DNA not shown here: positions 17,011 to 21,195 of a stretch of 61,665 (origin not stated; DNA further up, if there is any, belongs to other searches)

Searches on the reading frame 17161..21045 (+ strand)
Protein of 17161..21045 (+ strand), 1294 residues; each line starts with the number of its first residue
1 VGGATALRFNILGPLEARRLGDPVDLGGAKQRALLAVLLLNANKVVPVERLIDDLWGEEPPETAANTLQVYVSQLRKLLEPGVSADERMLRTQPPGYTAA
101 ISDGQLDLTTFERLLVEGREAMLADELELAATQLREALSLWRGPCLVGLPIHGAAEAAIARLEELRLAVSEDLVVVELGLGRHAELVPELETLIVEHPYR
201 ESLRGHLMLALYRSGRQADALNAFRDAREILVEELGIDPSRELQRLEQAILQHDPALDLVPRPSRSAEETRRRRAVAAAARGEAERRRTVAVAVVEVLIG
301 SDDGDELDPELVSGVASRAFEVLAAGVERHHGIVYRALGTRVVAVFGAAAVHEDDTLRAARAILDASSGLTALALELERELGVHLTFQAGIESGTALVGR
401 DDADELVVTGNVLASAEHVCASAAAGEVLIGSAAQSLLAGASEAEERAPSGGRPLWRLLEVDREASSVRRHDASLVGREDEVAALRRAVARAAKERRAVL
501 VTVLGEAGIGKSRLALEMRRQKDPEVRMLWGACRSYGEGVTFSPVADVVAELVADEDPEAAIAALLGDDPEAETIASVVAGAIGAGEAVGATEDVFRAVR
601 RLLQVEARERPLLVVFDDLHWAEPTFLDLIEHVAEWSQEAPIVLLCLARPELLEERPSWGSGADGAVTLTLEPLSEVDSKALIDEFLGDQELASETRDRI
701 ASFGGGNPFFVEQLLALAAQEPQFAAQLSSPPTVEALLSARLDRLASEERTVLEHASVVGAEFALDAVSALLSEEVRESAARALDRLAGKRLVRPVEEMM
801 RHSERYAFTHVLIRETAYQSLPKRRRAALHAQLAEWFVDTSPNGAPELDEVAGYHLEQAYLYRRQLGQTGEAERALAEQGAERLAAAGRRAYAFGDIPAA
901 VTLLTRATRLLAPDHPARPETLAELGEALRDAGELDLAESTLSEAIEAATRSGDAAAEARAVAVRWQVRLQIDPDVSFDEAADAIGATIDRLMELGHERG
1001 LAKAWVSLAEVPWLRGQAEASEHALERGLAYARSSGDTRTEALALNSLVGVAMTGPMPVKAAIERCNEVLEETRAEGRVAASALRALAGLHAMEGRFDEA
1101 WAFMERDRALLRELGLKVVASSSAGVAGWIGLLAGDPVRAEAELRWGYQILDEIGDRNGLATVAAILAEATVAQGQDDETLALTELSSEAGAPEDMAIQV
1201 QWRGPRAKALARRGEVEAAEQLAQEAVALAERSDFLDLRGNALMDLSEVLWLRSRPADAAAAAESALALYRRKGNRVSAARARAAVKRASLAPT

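Call 9: search_protein_families(library=pfam, proteins=[window:17161-21045:+], max_evalue=0.01)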
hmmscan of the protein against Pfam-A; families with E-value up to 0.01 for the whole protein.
window:17161-21045:+ (1294 aa): 6 families
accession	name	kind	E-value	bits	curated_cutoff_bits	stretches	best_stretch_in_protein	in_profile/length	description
PF03704.23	BTAD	-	2.8e-44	151.5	22.1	1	106-251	1-146/146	Bacterial transcriptional activator domain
PF13191.12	AAA_16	-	3.4e-23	83.4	32.6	1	475-642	2-164/167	AAA ATPase domain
PF00486.34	Trans_reg_C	-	3.4e-13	49.9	26.2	1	29-97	8-75/77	Transcriptional regulatory protein, C terminal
PF13424.12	TPR_12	-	1.4e-11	44.8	30.1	2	1206-1271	9-76/77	Tetratricopeptide repeat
PF13401.12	AAA_22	-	5.2e-06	27.2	27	1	498-652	5-126/130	AAA domain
PF17874.7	TPR_MalT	-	9.1e-06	25.6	45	1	884-1035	43-194/336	MalT-like TPR region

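Call 40: find_homologous_proteins(query=window:17161-21045:+)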
Query window:17161-21045:+ (1294 aa): 7269 proteins with E <= 0.001 among 8000 candidates; the best 120 are listed.
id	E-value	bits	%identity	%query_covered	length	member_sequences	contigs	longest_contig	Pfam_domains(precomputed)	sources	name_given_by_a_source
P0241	0.0e+0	2710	100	100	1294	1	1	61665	PF03704.24,PF17874.8,PF13424.13,PF00486.35,PF13401.13,PF13191.13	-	-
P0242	0.0e+0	2190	81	100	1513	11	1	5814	PF03704.24,PF17874.8,PF00486.35,PF13191.13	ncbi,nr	ncbi:MAG: hypothetical protein E6G33_10965 [Actinobacteria bacterium]|nr:MAG: hypothetical protein E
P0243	0.0e+0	2115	79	100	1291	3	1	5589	PF03704.24,PF13424.13,PF00486.35,PF13191.13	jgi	jgi:DNA-binding SARP family transcriptional activator/tetratricopeptide (TPR) repeat protein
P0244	0.0e+0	1826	69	100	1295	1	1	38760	PF03704.24,PF13424.13,PF00486.35,PF13191.13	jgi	jgi:DNA-binding SARP family transcriptional activator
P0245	0.0e+0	1811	69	98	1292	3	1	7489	PF03704.24,PF17874.8,PF13424.13,PF00486.35,PF13191.13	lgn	-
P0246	0.0e+0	1761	67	100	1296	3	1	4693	PF03704.24,PF00486.35,PF13401.13,PF13191.13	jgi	jgi:DNA-binding SARP family transcriptional activator/tetratricopeptide (TPR) repeat protein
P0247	0.0e+0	1680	65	99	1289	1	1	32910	PF03704.24,PF13424.13,PF00486.35,PF13401.13,PF13191.13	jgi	jgi:DNA-binding SARP family transcriptional activator/tetratricopeptide (TPR) repeat protein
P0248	0.0e+0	1658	64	99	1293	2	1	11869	PF03704.24,PF13424.13,PF00486.35,PF13401.13,PF13191.13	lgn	-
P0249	0.0e+0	1646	63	99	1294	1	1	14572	PF03704.24,PF13424.13,PF00486.35,PF13401.13,PF13191.13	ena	-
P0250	0.0e+0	1588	63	98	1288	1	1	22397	PF03704.24,PF13424.13,PF00486.35,PF13401.13,PF13191.13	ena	-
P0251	0.0e+0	1527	61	98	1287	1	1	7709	PF03704.24,PF00486.35,PF13191.13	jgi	jgi:DNA-binding SARP family transcriptional activator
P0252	0.0e+0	1518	60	99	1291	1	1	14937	PF03704.24,PF13424.13,PF00486.35,PF13401.13,PF13191.13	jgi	jgi:DNA-binding SARP family transcriptional activator/class 3 adenylate cyclase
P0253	0.0e+0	1485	60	98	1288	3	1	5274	PF03704.24,PF13424.13,PF00486.35,PF13191.13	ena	-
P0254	0.0e+0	1474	60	99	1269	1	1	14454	PF03704.24,PF00486.35,PF13401.13,PF13191.13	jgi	jgi:DNA-binding SARP family transcriptional activator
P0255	0.0e+0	1442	57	100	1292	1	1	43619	PF03704.24,PF13424.13,PF13176.13,PF00486.35,PF13401.13,PF13191.13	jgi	jgi:predicted ATPase/DNA-binding SARP family transcriptional activator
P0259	0.0e+0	1257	56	99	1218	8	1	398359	PF03704.24,PF17874.8,PF00486.35,PF13401.13,PF13191.13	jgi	jgi:DNA-binding SARP family transcriptional activator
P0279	0.0e+0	1048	47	98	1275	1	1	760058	PF14559.13,PF03704.24,PF13424.13,PF00486.35,PF13401.13,PF13191.13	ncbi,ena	-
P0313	0.0e+0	1019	46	99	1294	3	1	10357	PF03704.24,PF13424.13,PF00486.35,PF13401.13,PF13191.13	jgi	jgi:DNA-binding SARP family transcriptional activator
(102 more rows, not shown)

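Call 41: find_encoding_contigs(protein=P0247, flank=8000, max_places=2)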
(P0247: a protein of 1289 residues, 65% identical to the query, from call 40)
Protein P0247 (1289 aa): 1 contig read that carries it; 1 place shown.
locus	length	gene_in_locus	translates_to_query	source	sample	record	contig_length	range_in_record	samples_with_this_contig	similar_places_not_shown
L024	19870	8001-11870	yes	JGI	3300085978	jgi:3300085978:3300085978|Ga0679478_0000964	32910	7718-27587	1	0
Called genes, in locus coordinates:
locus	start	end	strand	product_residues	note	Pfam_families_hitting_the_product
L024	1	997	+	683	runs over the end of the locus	-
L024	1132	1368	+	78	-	-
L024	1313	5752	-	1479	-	PF00486:Trans_reg_C, PF03704:BTAD, PF07719:TPR_2 (faint), PF13424:TPR_12 (faint), PF00211:Guanylate_cyc, PF13191:AAA_16, PF13401:AAA_22 (faint)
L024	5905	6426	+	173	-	-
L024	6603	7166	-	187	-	-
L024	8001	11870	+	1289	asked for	PF00486:Trans_reg_C, PF03704:BTAD, PF13424:TPR_12 (faint), PF13191:AAA_16, PF13401:AAA_22 (weak)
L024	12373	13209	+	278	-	-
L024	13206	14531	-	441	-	PF18998:Flg_new_2 (weak)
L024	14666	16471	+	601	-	-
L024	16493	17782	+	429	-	PF02812:ELFV_dehydrog_N, PF00208:ELFV_dehydrog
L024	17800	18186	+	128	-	PF00571:CBS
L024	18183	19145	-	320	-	PF02541:Ppx-GppA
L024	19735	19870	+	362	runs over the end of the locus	PF04909:Amidohydro_2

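Call 42: find_encoding_contigs(protein=P0259, flank=8000, max_places=2)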
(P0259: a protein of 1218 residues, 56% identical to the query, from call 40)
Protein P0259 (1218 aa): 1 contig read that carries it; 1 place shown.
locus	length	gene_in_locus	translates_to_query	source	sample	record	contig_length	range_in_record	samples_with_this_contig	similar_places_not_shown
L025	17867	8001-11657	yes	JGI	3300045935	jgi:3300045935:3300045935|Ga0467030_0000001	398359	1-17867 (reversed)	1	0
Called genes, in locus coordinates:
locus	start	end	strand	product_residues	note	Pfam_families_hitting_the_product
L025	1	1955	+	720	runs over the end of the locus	PF00580:UvrD-helicase, PF13245:AAA_19, PF13604:AAA_30 (faint), PF01443:Viral_helicase1 (faint), PF13361:UvrD_C, PF13538:UvrD_C_2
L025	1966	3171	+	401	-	PF00583:Acetyltransf_1 (weak), PF13527:Acetyltransf_9, PF17668:Acetyltransf_17, PF13530:SCP2_2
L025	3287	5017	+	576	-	PF00082:Peptidase_S8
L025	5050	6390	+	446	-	PF13487:HD_5, PF01966:HD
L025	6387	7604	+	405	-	PF00990:GGDEF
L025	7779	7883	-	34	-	-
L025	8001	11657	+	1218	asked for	PF00486:Trans_reg_C, PF03704:BTAD, PF17874:TPR_MalT (faint), PF13191:AAA_16, PF13401:AAA_22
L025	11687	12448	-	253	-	PF00248:Aldo_ket_red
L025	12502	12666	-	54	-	-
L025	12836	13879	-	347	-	PF01548:DEDD_Tnp_IS110, PF02371:Transposase_20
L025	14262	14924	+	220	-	PF13189:Cytidylate_kin2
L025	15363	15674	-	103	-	-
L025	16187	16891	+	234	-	-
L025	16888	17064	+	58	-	-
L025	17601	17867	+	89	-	?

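Call 43: find_encoding_contigs(protein=P0279, flank=8000, max_places=2)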
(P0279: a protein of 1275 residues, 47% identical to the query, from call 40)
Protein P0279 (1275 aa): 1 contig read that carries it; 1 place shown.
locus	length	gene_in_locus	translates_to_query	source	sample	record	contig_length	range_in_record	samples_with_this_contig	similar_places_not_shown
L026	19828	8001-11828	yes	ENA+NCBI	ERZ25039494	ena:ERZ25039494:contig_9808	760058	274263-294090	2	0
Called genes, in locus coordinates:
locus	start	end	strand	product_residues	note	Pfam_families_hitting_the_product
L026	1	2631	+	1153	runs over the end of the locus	PF02811:PHP, PF07733:DNA_pol3_alpha, PF17657:DNA_pol3_finger, PF14579:HHH_6, PF01336:tRNA_anti-codon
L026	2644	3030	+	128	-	PF04020:Phage_holin_4_2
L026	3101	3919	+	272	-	PF00565:SNase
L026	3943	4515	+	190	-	PF19531:DUF6058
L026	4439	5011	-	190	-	-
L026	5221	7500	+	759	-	PF23197:IG_AIR9 (faint), PF00082:Peptidase_S8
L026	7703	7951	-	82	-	-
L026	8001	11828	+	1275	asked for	PF00486:Trans_reg_C, PF03704:BTAD, PF13424:TPR_12 (faint), PF14559:TPR_19 (faint), PF13191:AAA_16, PF13401:AAA_22 (faint)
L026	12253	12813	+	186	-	PF04542:Sigma70_r2, PF08281:Sigma70_r4_2, PF04545:Sigma70_r4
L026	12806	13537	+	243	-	-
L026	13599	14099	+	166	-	-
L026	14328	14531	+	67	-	-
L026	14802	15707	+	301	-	PF01790:LGT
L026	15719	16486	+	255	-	PF02616:SMC_ScpA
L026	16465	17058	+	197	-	PF04079:SMC_ScpB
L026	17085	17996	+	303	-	PF00005:ABC_tran, PF13304:AAA_21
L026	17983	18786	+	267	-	PF12679:ABC2_membrane_2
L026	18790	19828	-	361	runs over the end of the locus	PF21320:WHD_Rv2258c, PF13489:Methyltransf_23, PF01209:Ubie_methyltran (weak), PF05175:MTS, PF13847:Methyltransf_31, PF08241:Methyltransf_11, PF08242:Methyltransf_12, PF13649:Methyltransf_25, +1 more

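Call 54: search_solved_structures(query=window:17161-21045:+, max_evalue=0.00001)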
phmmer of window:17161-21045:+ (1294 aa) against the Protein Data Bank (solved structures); distinct sequences matched with E-value up to 0.00001: 4.
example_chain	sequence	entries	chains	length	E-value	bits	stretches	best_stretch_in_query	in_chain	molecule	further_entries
8hvr_I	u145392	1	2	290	2e-50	175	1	5-257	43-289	Regulatory protein AfsR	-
8k60_I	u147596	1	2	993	1.4e-45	159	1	5-504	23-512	Regulatory protein AfsR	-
8jke_I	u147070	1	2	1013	1.9e-45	158.5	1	5-504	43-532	Regulatory protein AfsR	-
2fez_A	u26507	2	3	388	1.1e-44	156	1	6-340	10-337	Probable regulatory protein embR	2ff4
